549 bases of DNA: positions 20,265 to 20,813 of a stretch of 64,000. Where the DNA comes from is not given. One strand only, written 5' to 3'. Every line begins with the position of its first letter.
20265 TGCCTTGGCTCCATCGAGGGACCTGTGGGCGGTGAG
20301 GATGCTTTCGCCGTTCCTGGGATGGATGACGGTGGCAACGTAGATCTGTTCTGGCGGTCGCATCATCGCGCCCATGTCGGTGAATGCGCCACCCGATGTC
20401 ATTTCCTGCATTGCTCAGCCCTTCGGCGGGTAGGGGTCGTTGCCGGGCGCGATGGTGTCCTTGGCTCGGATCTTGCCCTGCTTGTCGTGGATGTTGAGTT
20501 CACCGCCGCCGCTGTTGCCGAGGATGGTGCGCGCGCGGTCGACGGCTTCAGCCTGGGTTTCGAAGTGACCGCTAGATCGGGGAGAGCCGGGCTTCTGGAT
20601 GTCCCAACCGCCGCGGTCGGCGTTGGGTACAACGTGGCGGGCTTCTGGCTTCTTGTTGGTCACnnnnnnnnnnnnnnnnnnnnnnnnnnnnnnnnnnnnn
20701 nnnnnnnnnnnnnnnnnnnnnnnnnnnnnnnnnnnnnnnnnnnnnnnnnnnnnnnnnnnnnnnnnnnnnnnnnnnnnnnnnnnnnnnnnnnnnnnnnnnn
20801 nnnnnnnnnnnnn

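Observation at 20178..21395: Minus-strand three-gene operon: BrnT-like toxin, RHH antitoxin fused to DUF2188, and a 77-aa protein, behind a palindromic operator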

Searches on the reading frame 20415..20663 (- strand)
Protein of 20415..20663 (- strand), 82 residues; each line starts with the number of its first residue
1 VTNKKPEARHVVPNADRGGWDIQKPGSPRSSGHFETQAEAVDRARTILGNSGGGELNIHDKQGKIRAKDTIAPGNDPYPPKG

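Call 6: search_protein_families(library=pfam, proteins=[window:20415-20663:-], max_evalue=1)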
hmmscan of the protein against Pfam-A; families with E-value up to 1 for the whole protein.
window:20415-20663:- (82 aa): 1 family
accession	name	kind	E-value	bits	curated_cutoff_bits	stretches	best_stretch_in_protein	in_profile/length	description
PF09954.14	DUF2188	-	1.1e-20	73.9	22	1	10-70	2-61/62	Uncharacterized protein conserved in bacteria (DUF2188)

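Call 98: search_solved_structures(query=A8, max_evalue=10, show_alignments=2)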
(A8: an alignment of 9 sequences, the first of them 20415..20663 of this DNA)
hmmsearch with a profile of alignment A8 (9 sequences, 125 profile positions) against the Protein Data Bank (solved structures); distinct sequences matched with E-value up to 10: 0.

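Call 115: find_related_loci(query=A9, collection=viral_contigs, flank=2500)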
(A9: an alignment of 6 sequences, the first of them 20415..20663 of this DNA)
Query A9 (82 aa) in viral_contigs; peptide patterns used: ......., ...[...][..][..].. (x = any residue, [..] = any of these).
66 stretches matched a pattern; 4 encode a relative of the query (tblastn E <= 1e-3); 4 distinct loci.
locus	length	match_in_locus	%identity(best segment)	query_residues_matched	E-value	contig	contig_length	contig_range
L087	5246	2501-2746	99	1-82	1e-53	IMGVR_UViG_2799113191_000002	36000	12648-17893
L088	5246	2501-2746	99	1-82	1e-53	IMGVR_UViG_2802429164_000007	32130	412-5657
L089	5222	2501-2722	64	9-82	9e-29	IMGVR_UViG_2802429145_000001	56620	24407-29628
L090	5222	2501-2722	64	9-82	1e-28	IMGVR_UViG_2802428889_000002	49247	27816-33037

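Call 116: find_related_loci(query=A9, collection=metagenome_contigs, flank=2500)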
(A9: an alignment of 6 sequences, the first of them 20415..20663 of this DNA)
Query A9 (82 aa) in metagenome_contigs; peptide patterns used: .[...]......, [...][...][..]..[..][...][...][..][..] (x = any residue, [..] = any of these).
377 stretches matched a pattern; 173 encode a relative of the query (tblastn E <= 1e-3); the best 80 are kept; 80 distinct loci.
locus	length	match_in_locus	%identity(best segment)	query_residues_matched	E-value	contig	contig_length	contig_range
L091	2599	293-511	72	9-82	4e-32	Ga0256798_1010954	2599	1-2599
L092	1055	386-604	72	9-82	5e-33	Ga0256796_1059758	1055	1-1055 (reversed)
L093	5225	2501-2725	68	7-82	2e-29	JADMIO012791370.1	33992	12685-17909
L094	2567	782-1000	70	9-82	2e-29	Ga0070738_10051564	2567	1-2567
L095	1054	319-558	62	1-81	1e-29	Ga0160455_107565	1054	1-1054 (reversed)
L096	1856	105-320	67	9-81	5e-29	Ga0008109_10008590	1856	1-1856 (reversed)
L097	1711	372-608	60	2-81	8e-29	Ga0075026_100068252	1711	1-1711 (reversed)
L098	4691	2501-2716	60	9-81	3e-28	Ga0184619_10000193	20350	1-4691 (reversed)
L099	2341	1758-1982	65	6-82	3e-28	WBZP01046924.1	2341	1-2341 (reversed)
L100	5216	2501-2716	62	9-81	7e-28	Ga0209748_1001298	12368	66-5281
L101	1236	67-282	62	9-81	4e-28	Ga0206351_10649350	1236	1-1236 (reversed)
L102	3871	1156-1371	63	9-81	1e-27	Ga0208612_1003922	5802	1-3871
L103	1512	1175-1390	63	9-81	9e-28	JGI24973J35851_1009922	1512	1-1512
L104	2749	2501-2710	68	7-77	2e-27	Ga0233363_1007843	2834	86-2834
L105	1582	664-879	62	9-81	2e-27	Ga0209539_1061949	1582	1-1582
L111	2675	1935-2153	61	9-82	4e-26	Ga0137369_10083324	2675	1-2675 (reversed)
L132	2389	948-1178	55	5-82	5e-24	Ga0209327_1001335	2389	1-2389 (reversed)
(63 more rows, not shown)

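Call 119: search_protein_families(library=pfam, proteins=[L111:1494-2159:+, L111:1342-1494:+, L098:2051-2725:+, L098:1627-2097:+, L132:609-1178:+, L132:370-609:+], max_evalue=0.1)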
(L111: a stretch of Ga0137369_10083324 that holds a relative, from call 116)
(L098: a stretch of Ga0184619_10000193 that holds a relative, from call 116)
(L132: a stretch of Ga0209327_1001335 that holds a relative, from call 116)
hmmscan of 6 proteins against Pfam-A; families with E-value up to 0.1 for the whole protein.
L111:1494-2159:+ (222 aa): 3 families
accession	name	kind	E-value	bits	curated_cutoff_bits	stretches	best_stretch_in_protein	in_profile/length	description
PF09954.14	DUF2188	-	7.2e-22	77.8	22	1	149-209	2-62/62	Uncharacterized protein conserved in bacteria (DUF2188)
PF12441.14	CopG_antitoxin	-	3.8e-10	40.8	28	1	19-98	1-78/79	CopG antitoxin of type II toxin-antitoxin system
PF14384.12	BrnA_antitoxin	-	0.0036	18.1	26.1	1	55-93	26-61/68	BrnA antitoxin of type II toxin-antitoxin system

L111:1342-1494:+ (51 aa): 1 family
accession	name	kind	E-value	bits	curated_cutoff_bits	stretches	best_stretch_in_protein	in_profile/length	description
PF04365.19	BrnT_toxin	-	1.1e-10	42.1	34.5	1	3-42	39-77/77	Ribonuclease toxin, BrnT, of type II toxin-antitoxin system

L098:2051-2725:+ (225 aa): 15 families
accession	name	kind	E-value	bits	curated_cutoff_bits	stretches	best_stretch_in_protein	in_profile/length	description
PF09954.14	DUF2188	-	1.3e-22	80.1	22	1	152-212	2-62/62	Uncharacterized protein conserved in bacteria (DUF2188)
PF01381.28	HTH_3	-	1.2e-08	35.3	23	1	36-79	2-45/55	Helix-turn-helix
PF04545.22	Sigma70_r4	-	3.3e-05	23.7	24.1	1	45-67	22-44/50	Sigma-70, region 4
PF12802.13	MarR_2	-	0.00012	22.6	27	1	32-65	8-42/61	MarR family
PF13560.12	HTH_31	-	0.00031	21.4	27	1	43-77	14-49/64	Helix-turn-helix domain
PF13412.12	HTH_24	-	0.00076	19.4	21.9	1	43-64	17-38/48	Winged helix-turn-helix DNA-binding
PF13443.12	HTH_26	-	0.0015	19.2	22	1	36-81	3-49/63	Cro/C1-type HTH DNA-binding domain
PF13545.12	HTH_Crp_2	-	0.0043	17.4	27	1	41-65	20-44/70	Crp-like helix-turn-helix domain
PF15943.11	YdaS_toxin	-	0.02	15.1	30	1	45-69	10-34/65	Bacterial toxin YdaS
PF13744.12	HTH_37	-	0.022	15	27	1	35-66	23-54/80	Helix-turn-helix domain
PF12844.13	HTH_19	-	0.038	14.4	30.2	1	37-69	6-37/64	Helix-turn-helix domain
PF13384.12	HTH_23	-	0.039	14.2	24.6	1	35-65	8-39/50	Homeodomain-like domain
PF24034.1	DUF7343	-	0.056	13.7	27.6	0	44-66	19-41/62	Domain of unknown function (DUF7343)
PF16509.11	KORA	-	0.078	13.6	26.7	0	45-65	32-52/84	TrfB plasmid transcriptional repressor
PF13518.12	HTH_28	-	0.085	13.4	25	0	34-68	5-37/52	Helix-turn-helix domain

L098:1627-2097:+ (157 aa): 0 families

L132:609-1178:+ (190 aa): 6 families
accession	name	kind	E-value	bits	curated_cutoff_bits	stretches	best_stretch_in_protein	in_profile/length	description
PF09954.14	DUF2188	-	8.5e-21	74.3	22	1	120-179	3-62/62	Uncharacterized protein conserved in bacteria (DUF2188)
PF19889.5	DUF6362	-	0.0016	19.2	31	1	56-85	63-92/98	Domain of unknown function (DUF6362)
PF22980.2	Myb_DNA-bind_8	-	0.0022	17.7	27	1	66-85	22-42/50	Myb-like DNA-binding domain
PF13384.12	HTH_23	-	0.012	15.9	24.6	1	53-84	7-38/50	Homeodomain-like domain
PF13518.12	HTH_28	-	0.06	13.9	25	0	53-82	2-31/52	Helix-turn-helix domain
PF08281.18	Sigma70_r4_2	-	0.065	13.3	25.7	0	53-84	16-47/54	Sigma-70, region 4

L132:370-609:+ (80 aa): 0 families

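Call 127: search_solved_structures(query=L111:1342-1494:+, max_evalue=10, show_alignments=2)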
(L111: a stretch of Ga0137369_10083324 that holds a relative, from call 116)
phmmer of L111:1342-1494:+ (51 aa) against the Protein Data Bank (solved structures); distinct sequences matched with E-value up to 10: 1.
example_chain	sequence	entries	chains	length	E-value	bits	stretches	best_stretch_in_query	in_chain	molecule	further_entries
7vd7_A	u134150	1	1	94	0.14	15.6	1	4-47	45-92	toxin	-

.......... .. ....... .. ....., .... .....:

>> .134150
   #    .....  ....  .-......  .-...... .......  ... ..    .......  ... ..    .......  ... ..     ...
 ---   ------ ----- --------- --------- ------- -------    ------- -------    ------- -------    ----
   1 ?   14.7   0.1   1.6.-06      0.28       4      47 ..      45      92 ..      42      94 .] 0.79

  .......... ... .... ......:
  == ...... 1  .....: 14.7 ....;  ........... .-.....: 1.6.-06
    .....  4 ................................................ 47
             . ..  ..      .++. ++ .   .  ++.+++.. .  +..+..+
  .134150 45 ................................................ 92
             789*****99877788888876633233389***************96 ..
